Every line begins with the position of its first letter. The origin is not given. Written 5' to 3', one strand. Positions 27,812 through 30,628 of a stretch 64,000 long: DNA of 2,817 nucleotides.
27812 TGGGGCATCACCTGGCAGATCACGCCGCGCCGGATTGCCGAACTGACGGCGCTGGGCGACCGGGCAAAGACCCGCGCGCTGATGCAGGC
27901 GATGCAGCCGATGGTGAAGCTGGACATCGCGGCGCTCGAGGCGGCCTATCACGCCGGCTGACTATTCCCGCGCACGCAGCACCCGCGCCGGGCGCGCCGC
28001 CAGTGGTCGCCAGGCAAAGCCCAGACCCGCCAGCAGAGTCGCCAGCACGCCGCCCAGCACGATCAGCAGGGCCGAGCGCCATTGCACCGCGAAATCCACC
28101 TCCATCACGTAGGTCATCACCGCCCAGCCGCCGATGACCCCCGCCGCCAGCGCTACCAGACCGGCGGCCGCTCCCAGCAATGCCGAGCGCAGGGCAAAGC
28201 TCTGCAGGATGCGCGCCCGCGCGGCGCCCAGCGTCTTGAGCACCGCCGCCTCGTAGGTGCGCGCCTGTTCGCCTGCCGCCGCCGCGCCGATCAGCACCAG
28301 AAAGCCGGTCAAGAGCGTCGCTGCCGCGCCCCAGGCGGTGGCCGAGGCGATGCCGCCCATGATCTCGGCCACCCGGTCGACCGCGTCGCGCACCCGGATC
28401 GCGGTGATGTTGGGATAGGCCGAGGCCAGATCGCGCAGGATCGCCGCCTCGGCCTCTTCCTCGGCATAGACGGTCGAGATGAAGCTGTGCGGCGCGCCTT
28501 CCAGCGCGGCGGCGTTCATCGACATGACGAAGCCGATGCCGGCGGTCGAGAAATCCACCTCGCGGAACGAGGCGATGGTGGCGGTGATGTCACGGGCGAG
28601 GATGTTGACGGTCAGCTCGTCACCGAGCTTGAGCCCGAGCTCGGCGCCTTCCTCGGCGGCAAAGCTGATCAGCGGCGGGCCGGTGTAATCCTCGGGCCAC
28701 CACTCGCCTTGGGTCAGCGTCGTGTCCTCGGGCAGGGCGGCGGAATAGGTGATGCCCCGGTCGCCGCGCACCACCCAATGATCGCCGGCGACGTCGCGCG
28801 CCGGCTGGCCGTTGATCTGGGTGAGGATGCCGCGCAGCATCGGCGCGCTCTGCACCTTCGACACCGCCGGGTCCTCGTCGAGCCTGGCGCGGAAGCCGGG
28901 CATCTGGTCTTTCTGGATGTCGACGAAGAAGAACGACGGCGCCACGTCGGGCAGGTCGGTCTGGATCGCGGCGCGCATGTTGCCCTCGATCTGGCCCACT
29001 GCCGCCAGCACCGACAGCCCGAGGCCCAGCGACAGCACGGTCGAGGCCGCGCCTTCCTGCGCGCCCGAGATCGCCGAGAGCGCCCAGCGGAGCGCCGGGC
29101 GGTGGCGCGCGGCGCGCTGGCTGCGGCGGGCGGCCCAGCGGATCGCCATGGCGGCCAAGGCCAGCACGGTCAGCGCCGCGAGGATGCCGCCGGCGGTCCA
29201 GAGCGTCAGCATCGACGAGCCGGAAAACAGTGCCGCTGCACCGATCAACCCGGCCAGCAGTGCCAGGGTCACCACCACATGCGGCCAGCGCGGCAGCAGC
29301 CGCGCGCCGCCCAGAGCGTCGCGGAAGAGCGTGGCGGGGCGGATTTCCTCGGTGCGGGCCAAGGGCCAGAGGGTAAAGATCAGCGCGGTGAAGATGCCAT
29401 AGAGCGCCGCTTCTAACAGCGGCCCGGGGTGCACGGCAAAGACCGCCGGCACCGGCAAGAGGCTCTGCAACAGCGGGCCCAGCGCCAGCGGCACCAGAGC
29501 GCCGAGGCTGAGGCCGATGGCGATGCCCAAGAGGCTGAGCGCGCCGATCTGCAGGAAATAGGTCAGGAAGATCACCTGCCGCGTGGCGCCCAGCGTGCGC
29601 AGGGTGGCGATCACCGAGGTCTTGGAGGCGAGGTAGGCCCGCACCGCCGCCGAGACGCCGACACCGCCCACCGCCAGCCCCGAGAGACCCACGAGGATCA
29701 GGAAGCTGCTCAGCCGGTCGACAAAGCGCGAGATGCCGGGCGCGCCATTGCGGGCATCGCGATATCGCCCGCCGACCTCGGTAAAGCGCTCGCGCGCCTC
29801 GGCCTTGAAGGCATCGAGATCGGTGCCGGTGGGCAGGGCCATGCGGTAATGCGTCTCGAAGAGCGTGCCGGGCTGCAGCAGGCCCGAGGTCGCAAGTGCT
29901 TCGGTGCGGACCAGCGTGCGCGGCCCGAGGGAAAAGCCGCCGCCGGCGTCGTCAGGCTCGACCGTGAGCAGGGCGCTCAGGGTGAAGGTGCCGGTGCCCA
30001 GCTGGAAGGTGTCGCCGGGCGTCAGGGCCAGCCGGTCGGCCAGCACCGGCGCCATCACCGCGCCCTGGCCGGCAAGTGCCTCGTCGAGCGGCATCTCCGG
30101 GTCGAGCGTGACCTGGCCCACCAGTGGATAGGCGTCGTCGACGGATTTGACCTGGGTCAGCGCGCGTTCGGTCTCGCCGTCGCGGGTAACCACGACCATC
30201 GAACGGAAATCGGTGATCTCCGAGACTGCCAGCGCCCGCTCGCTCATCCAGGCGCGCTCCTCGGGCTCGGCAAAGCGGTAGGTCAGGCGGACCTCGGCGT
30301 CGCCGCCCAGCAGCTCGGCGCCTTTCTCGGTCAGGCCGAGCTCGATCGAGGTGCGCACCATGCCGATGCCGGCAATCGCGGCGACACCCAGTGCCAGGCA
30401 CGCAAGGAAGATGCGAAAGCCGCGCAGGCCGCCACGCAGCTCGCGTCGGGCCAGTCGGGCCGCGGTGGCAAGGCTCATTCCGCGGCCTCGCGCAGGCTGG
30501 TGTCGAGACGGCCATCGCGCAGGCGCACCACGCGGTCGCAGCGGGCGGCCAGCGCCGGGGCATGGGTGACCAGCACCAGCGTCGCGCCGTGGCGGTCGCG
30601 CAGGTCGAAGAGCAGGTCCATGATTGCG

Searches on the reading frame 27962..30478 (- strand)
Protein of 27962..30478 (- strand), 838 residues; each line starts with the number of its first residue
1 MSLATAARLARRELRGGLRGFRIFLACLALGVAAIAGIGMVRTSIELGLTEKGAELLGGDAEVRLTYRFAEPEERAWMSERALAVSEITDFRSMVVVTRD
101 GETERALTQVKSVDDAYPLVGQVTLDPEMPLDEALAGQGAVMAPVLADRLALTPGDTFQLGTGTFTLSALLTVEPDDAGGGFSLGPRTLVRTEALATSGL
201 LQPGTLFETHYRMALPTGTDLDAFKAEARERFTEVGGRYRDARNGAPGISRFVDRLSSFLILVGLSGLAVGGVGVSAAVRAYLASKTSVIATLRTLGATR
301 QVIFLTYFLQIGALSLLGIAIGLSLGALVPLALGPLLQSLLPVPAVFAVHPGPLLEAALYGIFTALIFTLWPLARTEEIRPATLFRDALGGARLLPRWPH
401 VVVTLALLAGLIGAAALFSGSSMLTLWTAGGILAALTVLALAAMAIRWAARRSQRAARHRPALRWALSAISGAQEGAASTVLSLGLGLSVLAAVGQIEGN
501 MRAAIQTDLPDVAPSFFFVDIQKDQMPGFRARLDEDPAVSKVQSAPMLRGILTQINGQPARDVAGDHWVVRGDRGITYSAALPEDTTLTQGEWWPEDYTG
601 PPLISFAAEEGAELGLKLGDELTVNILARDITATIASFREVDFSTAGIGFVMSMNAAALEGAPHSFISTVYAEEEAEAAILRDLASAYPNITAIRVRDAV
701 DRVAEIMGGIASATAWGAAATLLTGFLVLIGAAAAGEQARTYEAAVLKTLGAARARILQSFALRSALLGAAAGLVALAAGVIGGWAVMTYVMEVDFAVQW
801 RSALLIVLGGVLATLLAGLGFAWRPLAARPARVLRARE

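Call 13: search_protein_families(library=ncbifam, proteins=[window:27962-30478:-])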
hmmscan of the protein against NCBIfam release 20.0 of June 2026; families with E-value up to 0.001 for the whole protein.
window:27962-30478:- (838 aa): 3 families
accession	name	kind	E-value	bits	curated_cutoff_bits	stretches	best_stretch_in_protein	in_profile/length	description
NF041854.1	ABC_perm_YbbP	equivalog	4.6e-76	256.4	999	1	23-818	17-789/806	putative ABC transporter permease subunit YbbP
TIGR02212.1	lolCE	equivalog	1.3e-07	30.9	362.45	0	284-340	293-349/411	lipoprotein-releasing ABC transporter permease subunit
TIGR03434.1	ADOP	subfamily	7.5e-06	24.3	622.3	0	268-486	282-504/803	ADOP family duplicated permease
